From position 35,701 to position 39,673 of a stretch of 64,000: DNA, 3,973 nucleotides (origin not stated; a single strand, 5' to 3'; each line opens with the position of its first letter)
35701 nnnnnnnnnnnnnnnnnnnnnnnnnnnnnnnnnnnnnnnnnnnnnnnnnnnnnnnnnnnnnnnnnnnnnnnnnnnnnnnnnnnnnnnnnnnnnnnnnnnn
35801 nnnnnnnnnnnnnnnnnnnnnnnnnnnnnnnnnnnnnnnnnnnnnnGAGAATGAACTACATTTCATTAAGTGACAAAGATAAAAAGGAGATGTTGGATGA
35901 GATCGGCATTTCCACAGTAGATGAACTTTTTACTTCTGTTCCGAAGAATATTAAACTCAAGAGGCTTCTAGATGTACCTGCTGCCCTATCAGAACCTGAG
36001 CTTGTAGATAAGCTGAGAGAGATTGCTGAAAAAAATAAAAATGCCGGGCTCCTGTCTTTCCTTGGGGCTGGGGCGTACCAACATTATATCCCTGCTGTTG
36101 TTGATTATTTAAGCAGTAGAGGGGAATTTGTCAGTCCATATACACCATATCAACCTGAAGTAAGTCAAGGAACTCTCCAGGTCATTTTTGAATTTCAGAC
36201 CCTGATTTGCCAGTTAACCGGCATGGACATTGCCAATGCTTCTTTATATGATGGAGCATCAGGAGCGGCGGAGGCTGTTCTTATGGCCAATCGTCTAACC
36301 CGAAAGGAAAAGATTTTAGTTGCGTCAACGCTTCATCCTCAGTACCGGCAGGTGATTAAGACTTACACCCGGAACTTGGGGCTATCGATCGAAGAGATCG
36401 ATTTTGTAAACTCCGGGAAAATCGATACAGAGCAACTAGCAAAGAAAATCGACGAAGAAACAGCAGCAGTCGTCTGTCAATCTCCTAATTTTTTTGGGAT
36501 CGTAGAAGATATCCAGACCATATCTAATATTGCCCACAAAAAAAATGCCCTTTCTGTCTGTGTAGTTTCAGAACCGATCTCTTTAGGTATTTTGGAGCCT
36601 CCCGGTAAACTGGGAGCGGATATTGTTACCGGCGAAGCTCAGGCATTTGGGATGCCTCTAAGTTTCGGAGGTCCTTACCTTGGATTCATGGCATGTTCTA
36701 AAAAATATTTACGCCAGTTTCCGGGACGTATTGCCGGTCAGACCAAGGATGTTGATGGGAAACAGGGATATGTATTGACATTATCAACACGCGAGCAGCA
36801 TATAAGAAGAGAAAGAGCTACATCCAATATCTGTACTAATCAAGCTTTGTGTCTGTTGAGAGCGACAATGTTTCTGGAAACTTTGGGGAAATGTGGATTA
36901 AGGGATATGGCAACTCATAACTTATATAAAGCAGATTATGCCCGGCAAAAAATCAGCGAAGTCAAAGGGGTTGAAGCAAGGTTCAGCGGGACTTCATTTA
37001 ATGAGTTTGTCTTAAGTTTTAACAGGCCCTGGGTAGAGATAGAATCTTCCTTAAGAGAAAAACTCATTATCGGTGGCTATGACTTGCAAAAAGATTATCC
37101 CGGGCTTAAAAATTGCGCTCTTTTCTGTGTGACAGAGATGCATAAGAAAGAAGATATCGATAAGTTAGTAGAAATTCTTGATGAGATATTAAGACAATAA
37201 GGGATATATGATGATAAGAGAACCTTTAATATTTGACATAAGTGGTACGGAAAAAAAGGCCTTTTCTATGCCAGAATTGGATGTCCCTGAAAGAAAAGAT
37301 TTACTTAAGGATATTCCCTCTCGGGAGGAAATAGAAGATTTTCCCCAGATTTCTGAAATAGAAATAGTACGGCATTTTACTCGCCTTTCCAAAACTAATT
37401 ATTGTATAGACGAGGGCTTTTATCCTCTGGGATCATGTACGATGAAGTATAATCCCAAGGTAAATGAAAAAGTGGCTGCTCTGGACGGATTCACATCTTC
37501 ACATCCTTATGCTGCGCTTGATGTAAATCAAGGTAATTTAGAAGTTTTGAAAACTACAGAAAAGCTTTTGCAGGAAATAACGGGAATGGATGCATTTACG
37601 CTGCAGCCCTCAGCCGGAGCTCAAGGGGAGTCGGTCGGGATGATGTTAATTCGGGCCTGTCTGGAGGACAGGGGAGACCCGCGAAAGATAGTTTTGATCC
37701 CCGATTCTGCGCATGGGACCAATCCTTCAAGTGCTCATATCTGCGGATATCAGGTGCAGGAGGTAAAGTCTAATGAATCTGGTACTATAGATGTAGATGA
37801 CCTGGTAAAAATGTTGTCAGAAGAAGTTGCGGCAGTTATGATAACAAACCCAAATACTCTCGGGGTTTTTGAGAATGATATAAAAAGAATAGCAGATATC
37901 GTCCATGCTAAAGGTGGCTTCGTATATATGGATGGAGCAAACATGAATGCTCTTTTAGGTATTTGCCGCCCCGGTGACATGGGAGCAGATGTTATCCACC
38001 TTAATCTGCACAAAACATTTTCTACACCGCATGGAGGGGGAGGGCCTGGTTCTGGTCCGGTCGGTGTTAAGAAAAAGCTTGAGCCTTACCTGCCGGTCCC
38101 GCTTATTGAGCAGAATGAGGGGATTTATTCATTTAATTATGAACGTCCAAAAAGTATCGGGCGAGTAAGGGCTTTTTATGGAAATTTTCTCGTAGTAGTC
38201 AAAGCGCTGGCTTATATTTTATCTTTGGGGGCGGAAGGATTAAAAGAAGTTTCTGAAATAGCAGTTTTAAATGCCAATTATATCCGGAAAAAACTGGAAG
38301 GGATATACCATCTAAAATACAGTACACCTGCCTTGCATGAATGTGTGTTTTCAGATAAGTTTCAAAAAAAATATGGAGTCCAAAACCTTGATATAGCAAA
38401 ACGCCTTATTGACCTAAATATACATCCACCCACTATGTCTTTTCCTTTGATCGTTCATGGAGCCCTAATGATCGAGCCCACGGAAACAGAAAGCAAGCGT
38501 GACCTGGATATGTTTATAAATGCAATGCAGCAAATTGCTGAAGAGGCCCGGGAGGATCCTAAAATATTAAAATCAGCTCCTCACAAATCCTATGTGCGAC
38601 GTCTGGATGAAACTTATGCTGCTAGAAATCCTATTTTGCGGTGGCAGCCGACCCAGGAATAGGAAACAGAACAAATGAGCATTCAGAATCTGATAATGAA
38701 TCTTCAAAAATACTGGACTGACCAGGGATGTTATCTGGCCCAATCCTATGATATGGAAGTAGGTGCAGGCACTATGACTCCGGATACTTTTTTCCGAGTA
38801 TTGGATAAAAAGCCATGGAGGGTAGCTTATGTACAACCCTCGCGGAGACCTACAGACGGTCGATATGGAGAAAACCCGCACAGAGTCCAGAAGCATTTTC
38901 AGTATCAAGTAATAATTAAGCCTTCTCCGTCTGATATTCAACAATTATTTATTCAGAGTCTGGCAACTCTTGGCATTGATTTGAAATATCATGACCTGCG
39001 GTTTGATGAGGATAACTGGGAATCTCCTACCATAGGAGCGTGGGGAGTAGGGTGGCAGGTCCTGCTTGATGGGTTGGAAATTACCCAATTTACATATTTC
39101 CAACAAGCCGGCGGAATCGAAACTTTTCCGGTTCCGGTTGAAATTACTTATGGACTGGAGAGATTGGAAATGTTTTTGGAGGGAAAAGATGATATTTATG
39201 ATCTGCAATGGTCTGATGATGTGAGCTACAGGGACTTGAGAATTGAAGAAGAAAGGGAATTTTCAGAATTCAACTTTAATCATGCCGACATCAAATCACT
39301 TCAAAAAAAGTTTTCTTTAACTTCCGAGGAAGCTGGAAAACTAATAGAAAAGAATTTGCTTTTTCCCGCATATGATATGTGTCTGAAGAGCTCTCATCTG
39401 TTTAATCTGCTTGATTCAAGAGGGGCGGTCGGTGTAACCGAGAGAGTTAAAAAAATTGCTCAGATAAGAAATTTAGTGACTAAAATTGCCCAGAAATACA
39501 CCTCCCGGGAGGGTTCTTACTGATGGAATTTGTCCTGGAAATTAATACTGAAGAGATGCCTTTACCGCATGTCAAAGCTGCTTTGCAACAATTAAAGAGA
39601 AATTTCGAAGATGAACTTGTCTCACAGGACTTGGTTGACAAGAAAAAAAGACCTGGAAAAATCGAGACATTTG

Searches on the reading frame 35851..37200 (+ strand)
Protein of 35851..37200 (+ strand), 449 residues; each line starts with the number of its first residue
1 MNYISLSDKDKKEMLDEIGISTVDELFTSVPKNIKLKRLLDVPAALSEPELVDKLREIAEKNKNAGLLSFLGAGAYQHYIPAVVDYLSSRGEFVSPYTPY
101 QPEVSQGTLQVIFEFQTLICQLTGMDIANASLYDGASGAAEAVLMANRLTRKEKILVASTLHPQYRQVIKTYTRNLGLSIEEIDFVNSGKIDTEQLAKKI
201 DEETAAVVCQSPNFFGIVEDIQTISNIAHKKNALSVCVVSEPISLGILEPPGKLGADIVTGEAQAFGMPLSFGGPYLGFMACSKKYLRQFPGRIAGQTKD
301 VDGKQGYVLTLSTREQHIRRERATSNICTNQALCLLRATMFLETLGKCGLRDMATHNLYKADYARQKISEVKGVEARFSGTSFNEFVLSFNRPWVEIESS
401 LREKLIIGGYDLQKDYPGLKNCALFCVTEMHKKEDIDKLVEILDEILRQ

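Call 57: search_protein_families(library=pfam, proteins=[window:35851-37200:+], max_evalue=0.00001)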
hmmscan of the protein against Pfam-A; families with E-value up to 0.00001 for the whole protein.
window:35851-37200:+ (449 aa): 3 families
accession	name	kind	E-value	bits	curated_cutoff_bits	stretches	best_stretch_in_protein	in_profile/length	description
PF02347.22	GDC-P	-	8.6e-137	456.9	26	1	2-443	2-429/429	Glycine cleavage system P-protein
PF00266.25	Aminotran_5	-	1.2e-11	44.6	21.5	1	139-376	73-299/371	Aminotransferase class-V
PF01053.26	Cys_Met_Meta_PP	-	3.2e-09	36.3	27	1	115-260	57-193/381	Cys/Met metabolism PLP-dependent enzyme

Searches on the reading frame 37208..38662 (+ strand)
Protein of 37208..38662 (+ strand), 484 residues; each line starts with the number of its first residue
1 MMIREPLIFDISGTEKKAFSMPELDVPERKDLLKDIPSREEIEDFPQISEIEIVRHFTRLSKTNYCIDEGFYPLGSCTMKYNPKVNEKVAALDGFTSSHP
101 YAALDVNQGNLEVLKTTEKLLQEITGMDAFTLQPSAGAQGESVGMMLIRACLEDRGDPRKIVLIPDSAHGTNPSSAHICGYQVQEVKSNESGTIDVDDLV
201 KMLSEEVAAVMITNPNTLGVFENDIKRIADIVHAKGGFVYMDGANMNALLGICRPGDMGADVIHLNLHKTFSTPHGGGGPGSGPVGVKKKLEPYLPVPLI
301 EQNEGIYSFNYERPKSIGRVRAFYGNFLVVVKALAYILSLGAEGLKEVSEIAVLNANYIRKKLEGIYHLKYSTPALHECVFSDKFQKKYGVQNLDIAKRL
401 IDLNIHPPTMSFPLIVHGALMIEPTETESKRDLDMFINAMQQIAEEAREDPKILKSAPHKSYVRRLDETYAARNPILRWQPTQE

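Call 57: search_protein_families(library=pfam, proteins=[window:37208-38662:+], max_evalue=0.00001)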
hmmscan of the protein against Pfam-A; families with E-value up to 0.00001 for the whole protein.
window:37208-38662:+ (484 aa): 3 families
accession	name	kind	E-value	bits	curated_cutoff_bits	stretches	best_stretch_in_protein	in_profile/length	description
PF21478.3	GcvP2_C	-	2.7e-30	105.2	27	1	349-449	2-104/122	Glycine dehydrogenase, C-terminal domain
PF02347.22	GDC-P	-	2.4e-17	63.4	26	1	46-382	45-380/429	Glycine cleavage system P-protein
PF00266.25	Aminotran_5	-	1.4e-09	37.9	21.5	1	150-276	79-207/371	Aminotransferase class-V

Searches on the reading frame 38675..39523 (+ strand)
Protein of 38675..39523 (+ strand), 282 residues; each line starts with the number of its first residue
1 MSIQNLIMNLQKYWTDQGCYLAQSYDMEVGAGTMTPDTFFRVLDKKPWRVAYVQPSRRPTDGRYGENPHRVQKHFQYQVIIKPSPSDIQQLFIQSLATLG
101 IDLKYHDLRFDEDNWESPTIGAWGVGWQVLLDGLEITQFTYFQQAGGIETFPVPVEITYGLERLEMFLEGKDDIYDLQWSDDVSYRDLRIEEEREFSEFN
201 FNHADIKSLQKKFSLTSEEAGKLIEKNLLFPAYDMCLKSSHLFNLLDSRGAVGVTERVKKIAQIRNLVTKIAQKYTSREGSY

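Call 57: search_protein_families(library=pfam, proteins=[window:38675-39523:+], max_evalue=0.00001)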
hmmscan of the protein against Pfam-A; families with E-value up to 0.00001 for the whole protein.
window:38675-39523:+ (282 aa): 1 family
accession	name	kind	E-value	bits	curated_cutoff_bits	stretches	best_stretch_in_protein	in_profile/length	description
PF02091.20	tRNA-synt_2e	-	1.4e-131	438.2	27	1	3-278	1-276/278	Glycyl-tRNA synthetase alpha subunit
